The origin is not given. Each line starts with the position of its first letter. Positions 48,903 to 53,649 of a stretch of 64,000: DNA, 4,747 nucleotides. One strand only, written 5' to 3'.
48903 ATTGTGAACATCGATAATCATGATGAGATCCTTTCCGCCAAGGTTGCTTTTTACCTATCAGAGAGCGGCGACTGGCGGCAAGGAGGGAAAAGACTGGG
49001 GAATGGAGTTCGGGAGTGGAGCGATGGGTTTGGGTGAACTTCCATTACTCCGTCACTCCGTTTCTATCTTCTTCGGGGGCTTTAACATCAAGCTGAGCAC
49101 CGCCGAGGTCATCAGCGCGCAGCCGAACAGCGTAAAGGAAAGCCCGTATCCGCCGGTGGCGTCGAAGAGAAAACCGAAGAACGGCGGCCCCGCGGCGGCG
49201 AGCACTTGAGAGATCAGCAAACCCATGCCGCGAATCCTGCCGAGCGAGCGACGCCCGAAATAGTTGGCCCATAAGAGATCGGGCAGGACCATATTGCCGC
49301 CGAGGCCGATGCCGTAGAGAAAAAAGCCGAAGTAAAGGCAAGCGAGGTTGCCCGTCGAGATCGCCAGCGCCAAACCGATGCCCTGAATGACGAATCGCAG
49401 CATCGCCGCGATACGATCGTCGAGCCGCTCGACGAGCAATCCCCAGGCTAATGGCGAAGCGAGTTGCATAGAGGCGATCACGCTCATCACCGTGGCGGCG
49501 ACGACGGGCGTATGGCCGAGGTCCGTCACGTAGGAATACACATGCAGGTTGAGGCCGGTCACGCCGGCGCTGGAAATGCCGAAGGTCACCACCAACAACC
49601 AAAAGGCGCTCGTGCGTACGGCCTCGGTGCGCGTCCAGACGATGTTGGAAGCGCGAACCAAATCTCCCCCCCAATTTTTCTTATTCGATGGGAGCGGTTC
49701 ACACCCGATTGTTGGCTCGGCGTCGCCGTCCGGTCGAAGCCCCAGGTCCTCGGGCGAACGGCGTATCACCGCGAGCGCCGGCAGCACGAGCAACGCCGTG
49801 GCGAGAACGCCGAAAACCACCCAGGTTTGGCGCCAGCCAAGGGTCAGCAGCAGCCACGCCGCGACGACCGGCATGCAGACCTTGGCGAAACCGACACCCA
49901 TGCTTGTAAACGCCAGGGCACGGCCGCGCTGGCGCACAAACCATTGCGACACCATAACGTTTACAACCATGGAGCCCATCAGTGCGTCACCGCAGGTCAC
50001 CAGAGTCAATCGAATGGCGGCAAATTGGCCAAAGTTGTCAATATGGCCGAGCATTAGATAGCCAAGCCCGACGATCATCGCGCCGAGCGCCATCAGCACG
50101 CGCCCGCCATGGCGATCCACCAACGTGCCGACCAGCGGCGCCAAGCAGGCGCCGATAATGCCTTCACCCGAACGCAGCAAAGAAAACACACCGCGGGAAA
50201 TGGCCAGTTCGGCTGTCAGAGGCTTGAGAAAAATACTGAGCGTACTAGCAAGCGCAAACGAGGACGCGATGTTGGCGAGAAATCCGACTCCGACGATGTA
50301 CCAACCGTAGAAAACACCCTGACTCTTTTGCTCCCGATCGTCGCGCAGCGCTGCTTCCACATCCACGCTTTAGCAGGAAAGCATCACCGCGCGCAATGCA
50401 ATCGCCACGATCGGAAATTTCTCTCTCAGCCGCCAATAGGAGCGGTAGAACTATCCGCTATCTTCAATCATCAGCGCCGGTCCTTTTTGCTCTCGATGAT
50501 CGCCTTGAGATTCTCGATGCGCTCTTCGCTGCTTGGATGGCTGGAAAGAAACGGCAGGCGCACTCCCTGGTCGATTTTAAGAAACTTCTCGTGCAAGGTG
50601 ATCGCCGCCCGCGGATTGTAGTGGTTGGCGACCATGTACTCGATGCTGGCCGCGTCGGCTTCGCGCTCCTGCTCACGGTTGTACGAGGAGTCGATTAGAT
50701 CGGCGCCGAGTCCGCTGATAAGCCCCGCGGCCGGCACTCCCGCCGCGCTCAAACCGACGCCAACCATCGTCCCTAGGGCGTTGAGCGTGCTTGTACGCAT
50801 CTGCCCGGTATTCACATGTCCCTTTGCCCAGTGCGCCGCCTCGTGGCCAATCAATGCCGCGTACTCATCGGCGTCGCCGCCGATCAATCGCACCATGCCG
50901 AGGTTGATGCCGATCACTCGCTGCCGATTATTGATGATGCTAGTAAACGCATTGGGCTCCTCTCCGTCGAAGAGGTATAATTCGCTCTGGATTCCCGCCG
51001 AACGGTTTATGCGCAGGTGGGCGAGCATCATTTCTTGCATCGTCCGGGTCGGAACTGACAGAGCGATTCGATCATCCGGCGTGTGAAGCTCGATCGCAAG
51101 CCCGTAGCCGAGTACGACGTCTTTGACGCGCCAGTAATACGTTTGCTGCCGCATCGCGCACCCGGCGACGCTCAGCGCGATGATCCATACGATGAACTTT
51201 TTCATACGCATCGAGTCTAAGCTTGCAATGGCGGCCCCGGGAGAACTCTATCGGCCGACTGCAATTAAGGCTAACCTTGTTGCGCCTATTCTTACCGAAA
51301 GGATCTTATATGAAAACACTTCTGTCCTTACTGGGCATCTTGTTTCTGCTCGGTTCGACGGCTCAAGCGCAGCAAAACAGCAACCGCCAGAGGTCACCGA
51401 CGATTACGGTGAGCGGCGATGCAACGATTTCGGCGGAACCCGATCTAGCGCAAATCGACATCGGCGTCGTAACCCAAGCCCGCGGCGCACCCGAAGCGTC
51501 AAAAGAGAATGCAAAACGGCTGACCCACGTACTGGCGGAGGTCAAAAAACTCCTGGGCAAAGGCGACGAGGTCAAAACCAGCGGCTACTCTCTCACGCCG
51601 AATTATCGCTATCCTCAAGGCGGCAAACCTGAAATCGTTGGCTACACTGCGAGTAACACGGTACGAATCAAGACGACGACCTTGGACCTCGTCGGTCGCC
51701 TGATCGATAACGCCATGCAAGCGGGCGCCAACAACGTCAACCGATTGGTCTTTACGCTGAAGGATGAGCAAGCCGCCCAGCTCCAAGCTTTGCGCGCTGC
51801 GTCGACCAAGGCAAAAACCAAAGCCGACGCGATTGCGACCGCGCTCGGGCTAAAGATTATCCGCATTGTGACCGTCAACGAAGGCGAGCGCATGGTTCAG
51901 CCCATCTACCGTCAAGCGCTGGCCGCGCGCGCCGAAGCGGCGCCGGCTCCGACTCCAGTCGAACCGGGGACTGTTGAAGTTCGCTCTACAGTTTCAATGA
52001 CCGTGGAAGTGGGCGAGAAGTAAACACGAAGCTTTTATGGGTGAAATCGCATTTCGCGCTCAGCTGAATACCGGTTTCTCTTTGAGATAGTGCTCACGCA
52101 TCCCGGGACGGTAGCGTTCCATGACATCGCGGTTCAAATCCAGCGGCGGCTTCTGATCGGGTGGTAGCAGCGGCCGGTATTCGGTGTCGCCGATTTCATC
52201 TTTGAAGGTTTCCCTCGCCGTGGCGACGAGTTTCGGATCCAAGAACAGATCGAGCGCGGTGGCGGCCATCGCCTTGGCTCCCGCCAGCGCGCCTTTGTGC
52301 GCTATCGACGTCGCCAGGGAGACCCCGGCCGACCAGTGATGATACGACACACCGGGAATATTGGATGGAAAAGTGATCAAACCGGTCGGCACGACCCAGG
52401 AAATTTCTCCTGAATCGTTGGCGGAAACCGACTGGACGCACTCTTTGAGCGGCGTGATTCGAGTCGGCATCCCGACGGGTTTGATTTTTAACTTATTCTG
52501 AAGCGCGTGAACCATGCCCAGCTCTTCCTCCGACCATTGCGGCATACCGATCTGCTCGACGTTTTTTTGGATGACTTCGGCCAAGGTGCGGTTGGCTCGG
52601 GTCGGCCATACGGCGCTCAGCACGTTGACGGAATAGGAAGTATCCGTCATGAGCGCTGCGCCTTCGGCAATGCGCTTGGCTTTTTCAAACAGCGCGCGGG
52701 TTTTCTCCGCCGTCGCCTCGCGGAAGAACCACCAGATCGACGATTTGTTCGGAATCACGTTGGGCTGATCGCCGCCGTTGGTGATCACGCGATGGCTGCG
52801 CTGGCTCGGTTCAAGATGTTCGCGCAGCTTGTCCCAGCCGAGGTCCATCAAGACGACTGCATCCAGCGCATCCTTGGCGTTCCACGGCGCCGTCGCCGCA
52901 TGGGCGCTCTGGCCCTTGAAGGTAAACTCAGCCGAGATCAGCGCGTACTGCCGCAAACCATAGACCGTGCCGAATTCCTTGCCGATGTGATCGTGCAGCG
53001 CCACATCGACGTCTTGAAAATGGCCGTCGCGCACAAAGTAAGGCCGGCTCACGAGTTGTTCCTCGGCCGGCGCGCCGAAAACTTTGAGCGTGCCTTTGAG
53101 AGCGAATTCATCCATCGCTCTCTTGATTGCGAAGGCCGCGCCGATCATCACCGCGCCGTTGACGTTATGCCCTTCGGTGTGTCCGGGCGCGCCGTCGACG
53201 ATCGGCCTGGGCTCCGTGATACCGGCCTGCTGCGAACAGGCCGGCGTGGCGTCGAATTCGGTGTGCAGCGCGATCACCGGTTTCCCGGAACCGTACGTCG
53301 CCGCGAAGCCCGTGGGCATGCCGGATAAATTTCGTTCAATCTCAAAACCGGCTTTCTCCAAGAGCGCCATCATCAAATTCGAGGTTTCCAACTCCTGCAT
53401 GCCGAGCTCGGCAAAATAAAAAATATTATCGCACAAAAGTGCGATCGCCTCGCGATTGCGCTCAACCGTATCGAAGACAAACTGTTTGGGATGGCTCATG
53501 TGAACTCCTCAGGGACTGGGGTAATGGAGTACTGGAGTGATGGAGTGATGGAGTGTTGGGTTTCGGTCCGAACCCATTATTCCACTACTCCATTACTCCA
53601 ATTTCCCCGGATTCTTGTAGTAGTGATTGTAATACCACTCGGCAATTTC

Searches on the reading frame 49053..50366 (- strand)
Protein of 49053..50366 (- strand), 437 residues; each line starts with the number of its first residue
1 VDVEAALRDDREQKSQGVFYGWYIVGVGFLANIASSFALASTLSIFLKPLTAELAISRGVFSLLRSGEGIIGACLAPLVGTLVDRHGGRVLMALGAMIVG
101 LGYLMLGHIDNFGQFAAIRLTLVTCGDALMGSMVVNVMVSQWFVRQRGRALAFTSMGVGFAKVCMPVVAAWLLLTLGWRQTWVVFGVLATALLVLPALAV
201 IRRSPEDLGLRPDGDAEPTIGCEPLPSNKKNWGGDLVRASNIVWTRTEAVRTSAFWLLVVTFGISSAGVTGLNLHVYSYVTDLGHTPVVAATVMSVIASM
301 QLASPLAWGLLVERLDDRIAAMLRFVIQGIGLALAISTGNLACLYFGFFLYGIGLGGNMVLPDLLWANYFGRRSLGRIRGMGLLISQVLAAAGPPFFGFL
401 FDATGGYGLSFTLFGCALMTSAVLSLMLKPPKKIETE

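Call 20: search_protein_families(library=pfam, max_evalue=0.00001, proteins=[window:49053-50366:-])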
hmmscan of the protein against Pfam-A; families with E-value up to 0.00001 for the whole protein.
window:49053-50366:- (437 aa): 1 family
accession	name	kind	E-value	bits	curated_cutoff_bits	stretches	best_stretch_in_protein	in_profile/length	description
PF07690.21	MFS_1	-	2.3e-34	119.3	33.4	2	34-299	6-249/347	Major Facilitator Superfamily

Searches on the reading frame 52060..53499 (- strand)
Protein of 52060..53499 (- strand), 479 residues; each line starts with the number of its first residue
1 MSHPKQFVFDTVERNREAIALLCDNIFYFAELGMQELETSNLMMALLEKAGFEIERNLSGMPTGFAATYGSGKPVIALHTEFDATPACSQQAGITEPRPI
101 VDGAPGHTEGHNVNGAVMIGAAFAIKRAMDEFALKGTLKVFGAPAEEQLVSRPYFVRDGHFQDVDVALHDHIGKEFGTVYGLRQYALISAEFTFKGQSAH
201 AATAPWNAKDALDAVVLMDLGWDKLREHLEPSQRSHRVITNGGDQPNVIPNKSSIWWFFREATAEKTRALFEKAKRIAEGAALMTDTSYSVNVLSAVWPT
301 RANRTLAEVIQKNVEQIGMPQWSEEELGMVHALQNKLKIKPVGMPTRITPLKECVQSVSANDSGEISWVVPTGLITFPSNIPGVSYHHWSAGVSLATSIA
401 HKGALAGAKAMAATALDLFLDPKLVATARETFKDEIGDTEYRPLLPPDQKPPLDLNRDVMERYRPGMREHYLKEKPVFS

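Call 20: search_protein_families(library=pfam, max_evalue=0.00001, proteins=[window:52060-53499:-])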
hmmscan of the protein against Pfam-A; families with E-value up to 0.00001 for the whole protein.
window:52060-53499:- (479 aa): 1 family
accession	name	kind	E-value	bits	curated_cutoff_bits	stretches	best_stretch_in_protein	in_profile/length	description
PF07687.19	M20_dimer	-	5.3e-06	26.8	21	0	187-279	6-100/107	Peptidase dimerisation domain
